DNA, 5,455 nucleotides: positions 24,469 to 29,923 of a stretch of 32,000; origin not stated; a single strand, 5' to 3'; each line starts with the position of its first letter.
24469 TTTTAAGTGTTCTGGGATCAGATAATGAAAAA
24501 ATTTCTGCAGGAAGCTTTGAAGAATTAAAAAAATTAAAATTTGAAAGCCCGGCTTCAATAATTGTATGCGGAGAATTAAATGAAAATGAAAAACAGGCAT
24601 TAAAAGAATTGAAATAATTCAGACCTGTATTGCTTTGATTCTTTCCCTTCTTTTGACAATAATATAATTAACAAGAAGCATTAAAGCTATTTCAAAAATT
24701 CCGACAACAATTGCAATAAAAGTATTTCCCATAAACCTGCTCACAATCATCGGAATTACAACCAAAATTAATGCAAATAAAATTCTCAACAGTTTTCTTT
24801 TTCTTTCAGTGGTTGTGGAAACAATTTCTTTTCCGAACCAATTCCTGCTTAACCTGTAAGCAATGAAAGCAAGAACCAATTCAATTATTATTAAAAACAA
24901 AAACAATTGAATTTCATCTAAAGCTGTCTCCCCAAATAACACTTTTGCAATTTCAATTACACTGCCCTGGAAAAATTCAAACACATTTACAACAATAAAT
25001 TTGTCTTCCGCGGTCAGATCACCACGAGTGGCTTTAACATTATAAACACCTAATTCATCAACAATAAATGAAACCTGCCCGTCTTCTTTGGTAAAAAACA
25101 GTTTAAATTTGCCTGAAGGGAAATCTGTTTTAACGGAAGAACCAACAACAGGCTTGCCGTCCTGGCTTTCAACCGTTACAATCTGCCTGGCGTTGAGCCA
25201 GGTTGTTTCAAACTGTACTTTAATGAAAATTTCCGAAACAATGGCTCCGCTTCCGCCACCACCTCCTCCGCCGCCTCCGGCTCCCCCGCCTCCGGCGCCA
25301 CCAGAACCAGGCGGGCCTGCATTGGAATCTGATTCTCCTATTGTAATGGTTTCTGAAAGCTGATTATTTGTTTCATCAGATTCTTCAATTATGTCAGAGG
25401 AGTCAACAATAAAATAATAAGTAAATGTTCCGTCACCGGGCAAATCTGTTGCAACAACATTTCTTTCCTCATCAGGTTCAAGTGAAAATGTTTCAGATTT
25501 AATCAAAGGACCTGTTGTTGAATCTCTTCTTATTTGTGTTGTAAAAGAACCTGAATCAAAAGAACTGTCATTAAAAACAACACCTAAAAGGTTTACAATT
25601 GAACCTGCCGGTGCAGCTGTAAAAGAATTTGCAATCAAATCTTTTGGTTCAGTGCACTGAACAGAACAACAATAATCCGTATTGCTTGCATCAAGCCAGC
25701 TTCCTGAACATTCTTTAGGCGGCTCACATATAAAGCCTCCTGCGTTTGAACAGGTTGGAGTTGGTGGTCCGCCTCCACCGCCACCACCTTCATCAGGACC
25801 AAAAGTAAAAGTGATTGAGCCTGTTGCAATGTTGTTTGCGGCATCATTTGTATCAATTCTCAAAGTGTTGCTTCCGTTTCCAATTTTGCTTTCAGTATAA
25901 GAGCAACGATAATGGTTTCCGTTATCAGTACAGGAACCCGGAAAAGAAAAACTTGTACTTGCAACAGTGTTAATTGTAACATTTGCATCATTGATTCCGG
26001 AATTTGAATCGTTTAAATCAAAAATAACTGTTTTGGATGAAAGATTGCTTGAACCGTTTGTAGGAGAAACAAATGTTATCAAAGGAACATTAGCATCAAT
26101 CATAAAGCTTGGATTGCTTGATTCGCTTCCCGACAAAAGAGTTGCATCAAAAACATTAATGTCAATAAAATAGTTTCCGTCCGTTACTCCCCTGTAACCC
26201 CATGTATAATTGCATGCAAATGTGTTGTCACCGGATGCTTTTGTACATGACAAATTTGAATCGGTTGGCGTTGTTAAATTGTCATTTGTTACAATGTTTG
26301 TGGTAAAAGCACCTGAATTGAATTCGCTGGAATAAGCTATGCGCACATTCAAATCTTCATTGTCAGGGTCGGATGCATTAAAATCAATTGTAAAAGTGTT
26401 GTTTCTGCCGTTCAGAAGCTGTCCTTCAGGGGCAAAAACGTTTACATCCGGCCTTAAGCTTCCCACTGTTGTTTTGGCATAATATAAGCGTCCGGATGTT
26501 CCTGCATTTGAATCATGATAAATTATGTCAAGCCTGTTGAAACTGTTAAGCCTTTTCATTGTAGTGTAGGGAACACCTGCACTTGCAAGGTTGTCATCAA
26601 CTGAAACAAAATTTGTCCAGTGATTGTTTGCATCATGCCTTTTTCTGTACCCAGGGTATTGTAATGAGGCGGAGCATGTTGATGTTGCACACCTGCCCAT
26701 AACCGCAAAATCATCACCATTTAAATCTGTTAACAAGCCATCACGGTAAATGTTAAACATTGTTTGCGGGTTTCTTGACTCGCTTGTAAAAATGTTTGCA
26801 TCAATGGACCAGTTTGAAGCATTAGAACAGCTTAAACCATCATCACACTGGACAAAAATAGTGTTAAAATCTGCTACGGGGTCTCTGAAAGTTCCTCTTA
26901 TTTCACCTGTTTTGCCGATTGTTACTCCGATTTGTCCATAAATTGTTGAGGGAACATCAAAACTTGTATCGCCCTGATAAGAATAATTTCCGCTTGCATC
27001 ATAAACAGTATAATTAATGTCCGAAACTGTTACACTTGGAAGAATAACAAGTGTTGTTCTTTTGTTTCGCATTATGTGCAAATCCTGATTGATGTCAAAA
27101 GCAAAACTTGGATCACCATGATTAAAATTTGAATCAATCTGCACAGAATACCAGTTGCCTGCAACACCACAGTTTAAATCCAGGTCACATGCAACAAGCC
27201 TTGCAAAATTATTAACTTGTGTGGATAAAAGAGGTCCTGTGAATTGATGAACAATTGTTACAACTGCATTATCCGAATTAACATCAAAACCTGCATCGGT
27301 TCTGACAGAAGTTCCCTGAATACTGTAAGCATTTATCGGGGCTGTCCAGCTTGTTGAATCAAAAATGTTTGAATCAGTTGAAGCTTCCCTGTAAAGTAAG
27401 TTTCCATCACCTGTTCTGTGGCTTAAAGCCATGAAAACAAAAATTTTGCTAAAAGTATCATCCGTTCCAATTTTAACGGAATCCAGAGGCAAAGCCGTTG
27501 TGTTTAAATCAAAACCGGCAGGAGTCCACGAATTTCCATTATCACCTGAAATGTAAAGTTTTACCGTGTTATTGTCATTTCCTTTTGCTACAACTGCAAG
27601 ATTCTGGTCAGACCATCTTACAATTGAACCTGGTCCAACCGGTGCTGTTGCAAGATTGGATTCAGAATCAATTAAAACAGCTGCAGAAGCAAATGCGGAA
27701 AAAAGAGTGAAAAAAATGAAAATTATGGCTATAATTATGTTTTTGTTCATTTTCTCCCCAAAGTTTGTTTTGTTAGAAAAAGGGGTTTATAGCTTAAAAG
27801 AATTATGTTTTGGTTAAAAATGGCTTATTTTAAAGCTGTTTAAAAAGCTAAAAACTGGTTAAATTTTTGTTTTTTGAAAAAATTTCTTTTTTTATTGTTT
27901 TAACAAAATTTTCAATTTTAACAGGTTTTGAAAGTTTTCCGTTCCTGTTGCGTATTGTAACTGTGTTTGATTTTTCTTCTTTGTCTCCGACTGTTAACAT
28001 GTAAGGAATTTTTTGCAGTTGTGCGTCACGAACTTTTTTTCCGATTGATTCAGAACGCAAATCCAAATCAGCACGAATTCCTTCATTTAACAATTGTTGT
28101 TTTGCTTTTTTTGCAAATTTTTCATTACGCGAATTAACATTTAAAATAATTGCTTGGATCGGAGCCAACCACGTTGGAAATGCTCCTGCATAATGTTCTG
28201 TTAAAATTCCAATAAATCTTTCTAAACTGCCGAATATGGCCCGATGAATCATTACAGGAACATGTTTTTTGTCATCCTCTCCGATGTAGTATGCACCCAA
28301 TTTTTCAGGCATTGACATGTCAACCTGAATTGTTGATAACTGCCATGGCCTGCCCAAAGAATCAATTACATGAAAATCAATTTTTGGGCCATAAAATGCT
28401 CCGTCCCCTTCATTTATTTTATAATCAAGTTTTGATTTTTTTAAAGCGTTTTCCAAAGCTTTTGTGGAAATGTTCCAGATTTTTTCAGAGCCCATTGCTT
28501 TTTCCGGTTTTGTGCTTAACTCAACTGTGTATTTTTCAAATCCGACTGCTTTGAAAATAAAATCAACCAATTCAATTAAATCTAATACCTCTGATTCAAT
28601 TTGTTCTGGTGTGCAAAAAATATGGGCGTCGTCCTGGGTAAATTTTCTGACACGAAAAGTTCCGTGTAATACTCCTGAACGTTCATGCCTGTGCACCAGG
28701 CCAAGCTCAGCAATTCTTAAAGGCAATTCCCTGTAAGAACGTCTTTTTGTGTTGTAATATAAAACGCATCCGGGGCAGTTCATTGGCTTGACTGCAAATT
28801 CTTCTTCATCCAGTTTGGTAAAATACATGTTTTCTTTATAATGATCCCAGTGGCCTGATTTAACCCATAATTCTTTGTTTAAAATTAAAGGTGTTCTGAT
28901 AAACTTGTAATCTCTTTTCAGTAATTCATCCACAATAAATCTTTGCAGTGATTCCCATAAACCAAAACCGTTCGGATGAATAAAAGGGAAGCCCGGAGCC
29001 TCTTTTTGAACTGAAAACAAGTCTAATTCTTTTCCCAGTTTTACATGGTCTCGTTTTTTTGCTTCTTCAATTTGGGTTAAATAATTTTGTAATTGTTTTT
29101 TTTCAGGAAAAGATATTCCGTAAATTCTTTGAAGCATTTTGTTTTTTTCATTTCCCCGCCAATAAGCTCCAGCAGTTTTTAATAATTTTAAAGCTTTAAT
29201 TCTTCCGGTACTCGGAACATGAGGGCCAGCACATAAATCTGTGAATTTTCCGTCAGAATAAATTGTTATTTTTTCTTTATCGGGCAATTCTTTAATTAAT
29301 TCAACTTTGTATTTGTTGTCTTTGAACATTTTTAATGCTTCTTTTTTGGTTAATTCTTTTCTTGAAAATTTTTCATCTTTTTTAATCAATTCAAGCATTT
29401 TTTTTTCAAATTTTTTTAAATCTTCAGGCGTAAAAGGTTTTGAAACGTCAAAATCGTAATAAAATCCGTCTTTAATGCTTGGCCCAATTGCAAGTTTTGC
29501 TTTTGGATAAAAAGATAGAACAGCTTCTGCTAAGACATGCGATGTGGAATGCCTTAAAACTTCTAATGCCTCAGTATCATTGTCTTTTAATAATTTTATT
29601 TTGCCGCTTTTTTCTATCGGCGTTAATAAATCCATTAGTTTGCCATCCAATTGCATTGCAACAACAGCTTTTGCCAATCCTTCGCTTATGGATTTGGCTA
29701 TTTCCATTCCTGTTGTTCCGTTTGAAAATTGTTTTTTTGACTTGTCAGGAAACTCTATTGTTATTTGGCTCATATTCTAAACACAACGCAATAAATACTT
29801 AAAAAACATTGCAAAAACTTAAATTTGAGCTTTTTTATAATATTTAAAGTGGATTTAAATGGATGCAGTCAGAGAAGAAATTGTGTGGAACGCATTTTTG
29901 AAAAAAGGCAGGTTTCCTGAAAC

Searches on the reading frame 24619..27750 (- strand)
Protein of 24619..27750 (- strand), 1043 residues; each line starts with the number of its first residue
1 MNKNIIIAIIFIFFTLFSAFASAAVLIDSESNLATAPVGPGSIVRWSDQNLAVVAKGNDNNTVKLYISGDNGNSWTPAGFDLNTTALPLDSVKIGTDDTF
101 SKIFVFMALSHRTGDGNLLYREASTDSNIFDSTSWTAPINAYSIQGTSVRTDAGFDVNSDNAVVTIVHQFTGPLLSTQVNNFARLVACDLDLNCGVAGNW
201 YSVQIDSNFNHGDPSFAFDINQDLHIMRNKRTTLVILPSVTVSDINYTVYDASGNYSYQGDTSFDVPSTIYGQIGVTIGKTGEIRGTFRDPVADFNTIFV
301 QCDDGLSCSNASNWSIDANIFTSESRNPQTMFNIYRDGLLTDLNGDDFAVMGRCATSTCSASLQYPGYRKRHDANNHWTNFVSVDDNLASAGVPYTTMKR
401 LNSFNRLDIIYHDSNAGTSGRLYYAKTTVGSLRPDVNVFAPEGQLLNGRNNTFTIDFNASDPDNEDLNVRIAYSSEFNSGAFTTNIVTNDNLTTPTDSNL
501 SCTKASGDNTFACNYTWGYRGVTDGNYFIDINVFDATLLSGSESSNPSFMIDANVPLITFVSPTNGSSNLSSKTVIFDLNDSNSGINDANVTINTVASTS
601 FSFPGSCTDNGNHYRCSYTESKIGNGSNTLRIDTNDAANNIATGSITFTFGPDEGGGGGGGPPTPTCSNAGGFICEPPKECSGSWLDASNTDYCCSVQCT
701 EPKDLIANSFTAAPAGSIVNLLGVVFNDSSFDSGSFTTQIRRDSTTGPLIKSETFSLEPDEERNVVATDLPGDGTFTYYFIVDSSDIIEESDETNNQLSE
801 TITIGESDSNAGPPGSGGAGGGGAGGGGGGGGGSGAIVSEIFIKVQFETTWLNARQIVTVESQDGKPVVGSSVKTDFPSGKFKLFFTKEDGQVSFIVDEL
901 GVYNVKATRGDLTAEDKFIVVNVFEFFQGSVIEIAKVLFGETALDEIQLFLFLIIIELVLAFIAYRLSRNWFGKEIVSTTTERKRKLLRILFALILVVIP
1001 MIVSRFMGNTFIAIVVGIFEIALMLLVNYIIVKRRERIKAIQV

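Call 25: search_protein_families(library=pfam, proteins=[window:24619-27750:-], max_evalue=0.001)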
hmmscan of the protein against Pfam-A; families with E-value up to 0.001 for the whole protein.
window:24619-27750:- (1043 aa): 2 families
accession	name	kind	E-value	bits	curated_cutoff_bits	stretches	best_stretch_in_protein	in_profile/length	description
PF07705.17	CARDB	-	5.4e-05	23.8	22.7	1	730-799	32-100/101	CARDB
PF17957.7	Big_7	-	0.00081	20.4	24.1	1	556-631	1-69/70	Bacterial Ig domain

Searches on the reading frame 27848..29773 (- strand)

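Call 25: search_protein_families(library=pfam, proteins=[window:27848-29773:-], max_evalue=0.001)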
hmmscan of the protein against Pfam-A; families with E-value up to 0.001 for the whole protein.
window:27848-29773:- (641 aa): 4 families
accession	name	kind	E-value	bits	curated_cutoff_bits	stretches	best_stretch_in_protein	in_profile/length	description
PF00587.30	tRNA-synt_2b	-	1.2e-49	169.2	29.3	1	322-528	6-179/179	tRNA synthetase class II core domain (G, H, P, S and T)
PF03129.25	HGTP_anticodon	-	1.3e-25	89.8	21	1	540-629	1-93/94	Anticodon binding domain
PF07973.19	tRNA_SAD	-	1.5e-15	57.4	24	1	169-218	1-44/44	Threonyl and Alanyl tRNA synthetase second additional domain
PF02824.27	TGS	-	3e-06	27.6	22.2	1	5-63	2-60/60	TGS domain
